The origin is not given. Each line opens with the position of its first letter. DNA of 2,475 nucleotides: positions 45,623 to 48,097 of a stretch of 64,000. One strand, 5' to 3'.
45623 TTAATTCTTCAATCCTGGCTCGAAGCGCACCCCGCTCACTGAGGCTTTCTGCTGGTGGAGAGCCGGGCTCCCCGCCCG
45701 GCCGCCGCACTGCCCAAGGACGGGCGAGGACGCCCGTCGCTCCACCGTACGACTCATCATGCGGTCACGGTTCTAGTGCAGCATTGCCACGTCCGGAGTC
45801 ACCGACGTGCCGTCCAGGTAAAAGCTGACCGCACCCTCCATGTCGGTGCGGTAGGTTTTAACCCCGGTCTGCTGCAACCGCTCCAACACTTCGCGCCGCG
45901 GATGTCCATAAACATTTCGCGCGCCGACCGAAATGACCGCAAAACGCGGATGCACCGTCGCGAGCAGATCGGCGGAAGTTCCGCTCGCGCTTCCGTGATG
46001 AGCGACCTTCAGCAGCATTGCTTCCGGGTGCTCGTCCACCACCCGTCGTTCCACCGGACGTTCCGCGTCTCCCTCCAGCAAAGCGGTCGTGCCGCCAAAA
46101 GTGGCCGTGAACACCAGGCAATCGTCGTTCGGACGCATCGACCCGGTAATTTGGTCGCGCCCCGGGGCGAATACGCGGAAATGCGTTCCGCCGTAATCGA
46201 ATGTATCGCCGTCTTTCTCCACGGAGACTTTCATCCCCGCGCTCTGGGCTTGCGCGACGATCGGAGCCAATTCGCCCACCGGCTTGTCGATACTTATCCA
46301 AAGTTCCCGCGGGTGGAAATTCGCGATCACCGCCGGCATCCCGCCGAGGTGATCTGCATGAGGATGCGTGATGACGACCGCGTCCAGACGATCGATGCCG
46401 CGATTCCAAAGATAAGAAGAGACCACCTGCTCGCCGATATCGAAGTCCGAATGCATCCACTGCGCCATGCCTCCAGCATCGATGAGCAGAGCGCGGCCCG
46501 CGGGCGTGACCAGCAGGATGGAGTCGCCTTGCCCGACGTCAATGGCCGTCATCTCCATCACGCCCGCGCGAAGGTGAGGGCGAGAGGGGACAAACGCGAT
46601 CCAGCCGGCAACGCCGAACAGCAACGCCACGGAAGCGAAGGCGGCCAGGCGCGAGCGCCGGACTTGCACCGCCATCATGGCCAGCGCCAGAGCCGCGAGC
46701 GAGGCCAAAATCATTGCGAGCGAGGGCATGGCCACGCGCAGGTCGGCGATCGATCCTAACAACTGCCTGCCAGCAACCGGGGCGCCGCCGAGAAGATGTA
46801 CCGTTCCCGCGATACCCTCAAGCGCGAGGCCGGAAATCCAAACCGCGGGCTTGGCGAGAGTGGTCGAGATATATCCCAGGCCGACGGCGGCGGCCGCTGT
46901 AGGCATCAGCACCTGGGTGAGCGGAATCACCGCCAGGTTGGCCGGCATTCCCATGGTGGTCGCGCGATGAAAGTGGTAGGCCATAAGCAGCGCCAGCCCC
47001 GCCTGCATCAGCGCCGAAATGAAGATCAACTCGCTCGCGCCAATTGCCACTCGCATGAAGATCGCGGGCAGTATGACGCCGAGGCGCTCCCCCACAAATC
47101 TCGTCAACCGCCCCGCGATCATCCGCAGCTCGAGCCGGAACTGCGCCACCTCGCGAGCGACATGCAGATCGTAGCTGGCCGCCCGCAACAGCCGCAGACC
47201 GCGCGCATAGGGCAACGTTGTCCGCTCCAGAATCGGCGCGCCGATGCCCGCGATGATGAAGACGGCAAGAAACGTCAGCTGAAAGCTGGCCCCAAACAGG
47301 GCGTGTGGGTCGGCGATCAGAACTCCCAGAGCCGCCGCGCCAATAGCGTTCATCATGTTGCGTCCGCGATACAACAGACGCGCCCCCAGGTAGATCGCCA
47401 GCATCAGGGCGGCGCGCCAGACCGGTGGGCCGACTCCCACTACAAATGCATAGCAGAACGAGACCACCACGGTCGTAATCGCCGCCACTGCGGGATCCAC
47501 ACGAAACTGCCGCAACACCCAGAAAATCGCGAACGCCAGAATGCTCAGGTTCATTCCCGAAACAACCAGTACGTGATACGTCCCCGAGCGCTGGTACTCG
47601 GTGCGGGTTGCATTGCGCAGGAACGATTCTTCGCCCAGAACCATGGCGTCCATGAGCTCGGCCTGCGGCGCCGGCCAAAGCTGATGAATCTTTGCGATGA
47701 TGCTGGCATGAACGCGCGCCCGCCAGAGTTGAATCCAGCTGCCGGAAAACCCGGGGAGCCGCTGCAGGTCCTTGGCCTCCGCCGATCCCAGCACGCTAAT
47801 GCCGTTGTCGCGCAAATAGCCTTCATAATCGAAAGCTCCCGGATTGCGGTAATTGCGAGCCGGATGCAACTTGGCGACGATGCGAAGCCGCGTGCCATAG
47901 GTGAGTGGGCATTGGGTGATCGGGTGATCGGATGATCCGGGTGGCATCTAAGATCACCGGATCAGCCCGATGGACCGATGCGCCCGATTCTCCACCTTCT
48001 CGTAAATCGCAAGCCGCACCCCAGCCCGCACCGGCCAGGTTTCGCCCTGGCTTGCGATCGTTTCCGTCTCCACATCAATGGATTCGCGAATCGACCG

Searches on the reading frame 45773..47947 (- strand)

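Call 24: search_protein_families(library=pfam, proteins=[window:45773-47947:-], max_evalue=0.001)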
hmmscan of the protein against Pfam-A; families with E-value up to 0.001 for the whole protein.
window:45773-47947:- (724 aa): 4 families
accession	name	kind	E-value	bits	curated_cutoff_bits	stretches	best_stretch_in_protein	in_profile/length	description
PF03772.21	Competence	-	1.7e-44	152.7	23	1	102-425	1-265/270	Competence protein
PF00753.33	Lactamase_B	-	3.7e-12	47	22.7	1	470-674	2-194/196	Metallo-beta-lactamase superfamily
PF13567.11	DUF4131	-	2.7e-11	43.9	31.6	1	12-60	114-163/165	Domain of unknown function (DUF4131)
PF12706.13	Lactamase_B_2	-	2.3e-06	27.8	27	1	517-560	27-70/200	Beta-lactamase superfamily domain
